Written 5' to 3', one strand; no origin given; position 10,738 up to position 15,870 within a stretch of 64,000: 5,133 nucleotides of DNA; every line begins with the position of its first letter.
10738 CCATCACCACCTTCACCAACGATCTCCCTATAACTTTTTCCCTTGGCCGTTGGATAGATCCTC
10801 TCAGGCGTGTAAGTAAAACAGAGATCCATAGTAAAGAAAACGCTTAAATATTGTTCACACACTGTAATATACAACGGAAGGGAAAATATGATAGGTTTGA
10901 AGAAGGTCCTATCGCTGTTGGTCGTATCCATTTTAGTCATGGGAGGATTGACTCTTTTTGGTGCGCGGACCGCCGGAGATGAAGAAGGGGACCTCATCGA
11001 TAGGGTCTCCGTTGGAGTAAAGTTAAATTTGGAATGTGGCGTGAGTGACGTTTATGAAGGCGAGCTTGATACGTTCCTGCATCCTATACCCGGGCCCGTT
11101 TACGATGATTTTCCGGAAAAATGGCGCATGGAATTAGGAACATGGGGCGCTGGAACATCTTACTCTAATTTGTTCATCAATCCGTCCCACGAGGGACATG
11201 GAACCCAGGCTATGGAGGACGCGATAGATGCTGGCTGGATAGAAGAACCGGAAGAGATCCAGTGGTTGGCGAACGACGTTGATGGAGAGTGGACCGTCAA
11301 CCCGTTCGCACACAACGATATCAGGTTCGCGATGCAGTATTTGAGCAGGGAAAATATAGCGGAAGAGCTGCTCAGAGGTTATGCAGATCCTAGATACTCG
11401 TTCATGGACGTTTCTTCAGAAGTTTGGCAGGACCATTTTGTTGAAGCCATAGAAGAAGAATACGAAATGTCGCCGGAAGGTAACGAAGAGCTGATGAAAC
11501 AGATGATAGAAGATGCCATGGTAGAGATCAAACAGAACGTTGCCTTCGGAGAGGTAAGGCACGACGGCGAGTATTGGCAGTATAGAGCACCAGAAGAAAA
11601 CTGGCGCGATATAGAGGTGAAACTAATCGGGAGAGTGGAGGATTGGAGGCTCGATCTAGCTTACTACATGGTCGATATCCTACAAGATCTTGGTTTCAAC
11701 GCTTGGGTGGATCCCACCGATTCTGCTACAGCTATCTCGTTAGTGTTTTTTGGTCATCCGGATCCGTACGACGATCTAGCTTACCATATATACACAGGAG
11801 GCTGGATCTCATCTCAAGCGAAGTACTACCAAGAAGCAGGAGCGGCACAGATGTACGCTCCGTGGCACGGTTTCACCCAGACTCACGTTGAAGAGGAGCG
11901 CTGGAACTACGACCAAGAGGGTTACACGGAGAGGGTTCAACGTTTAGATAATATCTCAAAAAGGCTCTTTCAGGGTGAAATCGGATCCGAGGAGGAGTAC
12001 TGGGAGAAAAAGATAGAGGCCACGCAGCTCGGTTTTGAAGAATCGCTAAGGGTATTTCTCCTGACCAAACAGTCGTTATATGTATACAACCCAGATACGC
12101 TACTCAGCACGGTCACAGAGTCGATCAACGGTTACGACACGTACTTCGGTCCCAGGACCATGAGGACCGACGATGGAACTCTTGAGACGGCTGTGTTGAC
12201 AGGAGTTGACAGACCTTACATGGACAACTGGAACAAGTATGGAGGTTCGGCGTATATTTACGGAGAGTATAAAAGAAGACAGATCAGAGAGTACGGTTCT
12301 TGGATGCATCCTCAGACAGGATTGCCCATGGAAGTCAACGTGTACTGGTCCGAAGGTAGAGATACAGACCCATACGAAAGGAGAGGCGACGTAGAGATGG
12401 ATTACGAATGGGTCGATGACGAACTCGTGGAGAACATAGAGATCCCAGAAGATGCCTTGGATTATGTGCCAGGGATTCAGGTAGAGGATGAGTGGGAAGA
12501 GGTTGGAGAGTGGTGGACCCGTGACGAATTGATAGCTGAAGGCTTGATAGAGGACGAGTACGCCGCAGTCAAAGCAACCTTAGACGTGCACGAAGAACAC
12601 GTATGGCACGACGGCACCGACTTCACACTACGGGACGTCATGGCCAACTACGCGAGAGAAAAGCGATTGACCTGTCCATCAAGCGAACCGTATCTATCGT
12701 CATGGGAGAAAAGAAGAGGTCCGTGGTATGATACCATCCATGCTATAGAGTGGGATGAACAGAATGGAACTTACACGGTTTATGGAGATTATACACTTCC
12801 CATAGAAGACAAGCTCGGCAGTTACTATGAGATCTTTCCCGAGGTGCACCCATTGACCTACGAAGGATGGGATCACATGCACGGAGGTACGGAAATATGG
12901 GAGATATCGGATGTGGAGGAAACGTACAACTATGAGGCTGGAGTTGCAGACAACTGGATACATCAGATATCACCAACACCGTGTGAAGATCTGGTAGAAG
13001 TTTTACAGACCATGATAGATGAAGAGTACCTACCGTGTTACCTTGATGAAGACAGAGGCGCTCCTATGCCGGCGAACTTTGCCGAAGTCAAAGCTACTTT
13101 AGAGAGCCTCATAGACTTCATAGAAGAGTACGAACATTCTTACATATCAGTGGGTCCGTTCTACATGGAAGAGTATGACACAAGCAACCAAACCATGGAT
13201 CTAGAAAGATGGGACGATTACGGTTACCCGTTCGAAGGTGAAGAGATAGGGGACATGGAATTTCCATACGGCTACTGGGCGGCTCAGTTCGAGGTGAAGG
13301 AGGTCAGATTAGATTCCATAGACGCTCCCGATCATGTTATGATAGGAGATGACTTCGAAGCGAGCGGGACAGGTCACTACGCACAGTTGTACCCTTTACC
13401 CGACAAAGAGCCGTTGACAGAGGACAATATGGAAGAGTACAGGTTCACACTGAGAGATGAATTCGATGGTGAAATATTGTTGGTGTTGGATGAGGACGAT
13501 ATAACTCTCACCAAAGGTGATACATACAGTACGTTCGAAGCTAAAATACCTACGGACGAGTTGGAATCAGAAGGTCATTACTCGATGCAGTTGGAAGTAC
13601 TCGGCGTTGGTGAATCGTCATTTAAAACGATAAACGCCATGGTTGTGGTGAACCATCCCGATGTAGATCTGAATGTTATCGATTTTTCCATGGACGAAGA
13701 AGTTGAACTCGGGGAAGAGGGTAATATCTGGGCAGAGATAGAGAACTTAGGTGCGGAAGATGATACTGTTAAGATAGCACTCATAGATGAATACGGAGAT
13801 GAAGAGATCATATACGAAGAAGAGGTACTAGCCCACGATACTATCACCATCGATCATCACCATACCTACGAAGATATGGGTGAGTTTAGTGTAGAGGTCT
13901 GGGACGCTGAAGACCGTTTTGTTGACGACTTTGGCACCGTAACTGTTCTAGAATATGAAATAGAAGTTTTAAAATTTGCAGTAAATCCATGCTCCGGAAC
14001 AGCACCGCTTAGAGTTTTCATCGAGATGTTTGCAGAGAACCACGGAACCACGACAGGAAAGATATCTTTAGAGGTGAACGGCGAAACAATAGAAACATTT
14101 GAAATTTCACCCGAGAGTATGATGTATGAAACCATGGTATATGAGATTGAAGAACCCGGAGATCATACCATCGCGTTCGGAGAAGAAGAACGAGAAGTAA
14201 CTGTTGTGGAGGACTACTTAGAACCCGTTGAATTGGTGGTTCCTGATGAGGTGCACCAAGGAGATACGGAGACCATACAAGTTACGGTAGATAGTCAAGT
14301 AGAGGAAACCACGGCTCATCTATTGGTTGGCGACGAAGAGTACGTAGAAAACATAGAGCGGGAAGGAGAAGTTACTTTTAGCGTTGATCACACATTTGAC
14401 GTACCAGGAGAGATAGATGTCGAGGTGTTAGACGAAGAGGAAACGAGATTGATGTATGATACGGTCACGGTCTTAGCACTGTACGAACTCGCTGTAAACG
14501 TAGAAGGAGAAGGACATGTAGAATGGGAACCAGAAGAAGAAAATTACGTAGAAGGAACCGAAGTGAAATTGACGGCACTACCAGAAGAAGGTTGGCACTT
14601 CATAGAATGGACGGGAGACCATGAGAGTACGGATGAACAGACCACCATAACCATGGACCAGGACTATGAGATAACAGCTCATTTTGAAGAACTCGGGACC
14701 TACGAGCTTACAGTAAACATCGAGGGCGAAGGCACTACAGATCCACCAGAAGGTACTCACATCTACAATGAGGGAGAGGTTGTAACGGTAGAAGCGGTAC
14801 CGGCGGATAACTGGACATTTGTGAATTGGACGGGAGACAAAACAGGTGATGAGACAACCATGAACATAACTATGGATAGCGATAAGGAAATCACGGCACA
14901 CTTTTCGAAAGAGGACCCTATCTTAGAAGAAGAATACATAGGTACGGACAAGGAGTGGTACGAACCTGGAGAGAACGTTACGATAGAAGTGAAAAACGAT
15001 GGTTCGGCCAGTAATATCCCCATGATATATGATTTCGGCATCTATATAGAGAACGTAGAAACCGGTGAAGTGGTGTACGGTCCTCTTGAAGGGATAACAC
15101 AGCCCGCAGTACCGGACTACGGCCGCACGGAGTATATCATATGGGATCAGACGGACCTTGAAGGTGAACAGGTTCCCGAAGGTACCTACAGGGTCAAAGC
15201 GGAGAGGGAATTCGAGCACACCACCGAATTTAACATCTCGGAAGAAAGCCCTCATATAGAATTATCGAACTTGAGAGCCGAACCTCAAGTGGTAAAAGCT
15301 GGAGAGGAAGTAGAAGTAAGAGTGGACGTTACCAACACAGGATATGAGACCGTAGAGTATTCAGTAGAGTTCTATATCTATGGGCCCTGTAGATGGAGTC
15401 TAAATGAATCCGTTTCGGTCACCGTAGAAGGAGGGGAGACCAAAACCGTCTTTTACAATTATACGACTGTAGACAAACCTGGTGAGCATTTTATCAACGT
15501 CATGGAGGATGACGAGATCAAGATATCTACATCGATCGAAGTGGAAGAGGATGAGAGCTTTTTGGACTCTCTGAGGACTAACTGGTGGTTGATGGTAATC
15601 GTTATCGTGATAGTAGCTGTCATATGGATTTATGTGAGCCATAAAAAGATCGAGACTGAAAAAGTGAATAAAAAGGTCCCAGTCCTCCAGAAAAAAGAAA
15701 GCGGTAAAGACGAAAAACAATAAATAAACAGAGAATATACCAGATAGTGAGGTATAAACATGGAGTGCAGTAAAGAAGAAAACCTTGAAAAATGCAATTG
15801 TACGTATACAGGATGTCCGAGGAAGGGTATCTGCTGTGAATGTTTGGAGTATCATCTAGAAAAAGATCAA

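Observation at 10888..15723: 1611-aa hyper-acidic membrane-anchored surface protein combining an SBP-family-5-like N-domain with tandem Flg_new repeats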

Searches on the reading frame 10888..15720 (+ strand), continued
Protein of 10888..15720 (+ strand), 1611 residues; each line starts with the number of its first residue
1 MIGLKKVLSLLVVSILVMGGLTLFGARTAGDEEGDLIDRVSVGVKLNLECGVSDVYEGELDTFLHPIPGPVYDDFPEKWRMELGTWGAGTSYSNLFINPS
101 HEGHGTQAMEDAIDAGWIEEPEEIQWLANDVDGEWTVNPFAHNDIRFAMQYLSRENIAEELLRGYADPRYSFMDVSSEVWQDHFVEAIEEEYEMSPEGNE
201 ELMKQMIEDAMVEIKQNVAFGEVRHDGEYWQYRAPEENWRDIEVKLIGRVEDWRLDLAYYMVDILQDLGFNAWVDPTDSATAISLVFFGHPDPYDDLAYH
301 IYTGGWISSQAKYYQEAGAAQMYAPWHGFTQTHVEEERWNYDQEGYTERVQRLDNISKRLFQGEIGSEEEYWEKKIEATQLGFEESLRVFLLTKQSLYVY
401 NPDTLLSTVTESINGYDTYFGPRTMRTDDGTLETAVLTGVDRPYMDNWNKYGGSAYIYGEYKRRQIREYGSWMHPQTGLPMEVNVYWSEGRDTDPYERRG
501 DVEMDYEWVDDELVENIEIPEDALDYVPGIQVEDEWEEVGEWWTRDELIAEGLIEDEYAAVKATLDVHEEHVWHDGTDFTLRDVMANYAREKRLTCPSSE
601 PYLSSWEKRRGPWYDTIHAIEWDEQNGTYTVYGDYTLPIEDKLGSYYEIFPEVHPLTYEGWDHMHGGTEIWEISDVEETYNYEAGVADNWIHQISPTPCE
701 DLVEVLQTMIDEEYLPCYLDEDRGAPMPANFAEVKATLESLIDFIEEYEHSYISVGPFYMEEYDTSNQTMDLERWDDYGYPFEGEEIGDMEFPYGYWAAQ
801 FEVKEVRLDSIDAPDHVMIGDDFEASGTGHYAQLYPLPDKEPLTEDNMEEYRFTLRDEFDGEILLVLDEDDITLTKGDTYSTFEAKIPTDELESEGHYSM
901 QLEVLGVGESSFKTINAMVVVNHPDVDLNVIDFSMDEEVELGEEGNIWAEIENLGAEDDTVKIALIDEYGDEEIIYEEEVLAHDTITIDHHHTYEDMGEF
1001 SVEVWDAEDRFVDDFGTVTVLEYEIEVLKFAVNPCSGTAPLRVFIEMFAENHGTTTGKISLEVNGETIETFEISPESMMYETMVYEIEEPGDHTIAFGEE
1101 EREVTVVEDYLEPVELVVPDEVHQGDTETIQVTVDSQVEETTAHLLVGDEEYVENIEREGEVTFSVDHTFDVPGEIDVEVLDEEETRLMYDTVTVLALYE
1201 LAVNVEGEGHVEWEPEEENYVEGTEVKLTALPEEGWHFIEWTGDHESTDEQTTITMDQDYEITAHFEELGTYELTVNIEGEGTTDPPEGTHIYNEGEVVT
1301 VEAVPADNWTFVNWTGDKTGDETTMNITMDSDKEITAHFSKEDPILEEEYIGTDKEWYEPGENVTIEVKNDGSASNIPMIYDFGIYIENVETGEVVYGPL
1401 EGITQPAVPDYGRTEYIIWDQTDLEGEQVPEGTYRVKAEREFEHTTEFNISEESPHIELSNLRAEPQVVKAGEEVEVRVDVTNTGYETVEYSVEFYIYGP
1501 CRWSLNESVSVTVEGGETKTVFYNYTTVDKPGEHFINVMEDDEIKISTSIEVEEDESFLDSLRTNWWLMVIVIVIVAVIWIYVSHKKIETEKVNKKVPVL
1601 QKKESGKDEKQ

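Call 82: search_protein_families(library=ncbifam, proteins=[P0004, P0014, P0012, P0013, P0030], max_evalue=1)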
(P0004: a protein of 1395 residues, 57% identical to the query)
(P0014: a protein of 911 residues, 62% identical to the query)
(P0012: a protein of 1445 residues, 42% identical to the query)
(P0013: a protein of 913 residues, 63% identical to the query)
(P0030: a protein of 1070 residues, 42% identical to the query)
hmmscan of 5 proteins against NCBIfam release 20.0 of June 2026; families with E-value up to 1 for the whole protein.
P0004 (1395 aa): 4 families
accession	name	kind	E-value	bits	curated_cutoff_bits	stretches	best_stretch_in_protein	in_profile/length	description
TIGR02543.1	List_Bact_rpt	repeat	0.00061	20.1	20.95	1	1257-1293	5-42/44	TIGR02543 family repeat protein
NF045468.1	Opp5A_nikA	equivalog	0.0026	16.3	600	1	760-797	145-183/488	nickel ABC transporter substrate-binding protein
NF045529.2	Heimdall-CTERM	domain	0.0056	17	24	1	1372-1394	3-25/26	Heimdall-CTERM domain-containing surface protein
NF033507.3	Loki-CTERM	subfamily_domain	0.015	15.6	19.9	1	1371-1394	1-24/27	Loki-CTERM sorting domain-containing protein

P0014 (911 aa): 1 family
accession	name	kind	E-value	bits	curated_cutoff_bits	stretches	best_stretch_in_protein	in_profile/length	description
TIGR02543.1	List_Bact_rpt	repeat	0.0037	17.6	20.95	1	846-879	5-42/44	TIGR02543 family repeat protein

P0012 (1445 aa): 1 family
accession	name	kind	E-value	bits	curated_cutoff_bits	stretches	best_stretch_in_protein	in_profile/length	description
TIGR02543.1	List_Bact_rpt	repeat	3.8e-05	23.9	20.95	2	1293-1324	7-42/44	TIGR02543 family repeat protein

P0013 (913 aa): 1 family
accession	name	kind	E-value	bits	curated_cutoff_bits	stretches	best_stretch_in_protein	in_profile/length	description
NF045529.2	Heimdall-CTERM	domain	0.01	16.2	24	1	882-905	2-25/26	Heimdall-CTERM domain-containing surface protein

P0030 (1070 aa): 3 families
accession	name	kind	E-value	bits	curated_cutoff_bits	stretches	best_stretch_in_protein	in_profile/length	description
NF045467.1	Opp4A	equivalog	0.00051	18.4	650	1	585-648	78-135/556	oligopeptide ABC transporter substrate-binding protein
NF045529.2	Heimdall-CTERM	domain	0.023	15.1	24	1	1046-1068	2-24/26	Heimdall-CTERM domain-containing surface protein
TIGR04354.1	amphi-Trp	subfamily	0.034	14.4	31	1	942-979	23-59/67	amphi-Trp domain-containing protein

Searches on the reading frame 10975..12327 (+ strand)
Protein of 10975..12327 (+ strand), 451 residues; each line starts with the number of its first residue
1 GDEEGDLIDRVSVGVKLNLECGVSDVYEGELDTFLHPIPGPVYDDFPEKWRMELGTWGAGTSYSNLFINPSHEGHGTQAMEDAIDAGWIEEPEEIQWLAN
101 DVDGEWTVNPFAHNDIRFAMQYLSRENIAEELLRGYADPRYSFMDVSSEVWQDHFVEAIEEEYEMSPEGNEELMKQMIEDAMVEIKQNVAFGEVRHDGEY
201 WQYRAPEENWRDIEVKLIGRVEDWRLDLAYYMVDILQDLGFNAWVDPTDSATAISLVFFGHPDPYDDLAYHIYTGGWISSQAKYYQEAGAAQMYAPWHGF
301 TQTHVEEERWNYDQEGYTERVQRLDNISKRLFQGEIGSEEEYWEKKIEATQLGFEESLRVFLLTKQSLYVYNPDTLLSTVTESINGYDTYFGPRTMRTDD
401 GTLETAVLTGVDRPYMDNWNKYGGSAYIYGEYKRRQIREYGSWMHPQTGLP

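Call 27: search_protein_families(library=pfam, proteins=[window:10975-12327:+], max_evalue=10)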
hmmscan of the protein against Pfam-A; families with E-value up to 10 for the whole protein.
window:10975-12327:+ (451 aa): 1 family
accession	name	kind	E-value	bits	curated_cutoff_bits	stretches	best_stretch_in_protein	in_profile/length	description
PF00496.27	SBP_bac_5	-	0.00019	21.1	32.4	1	103-280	209-349/368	Bacterial extracellular solute-binding proteins, family 5 Middle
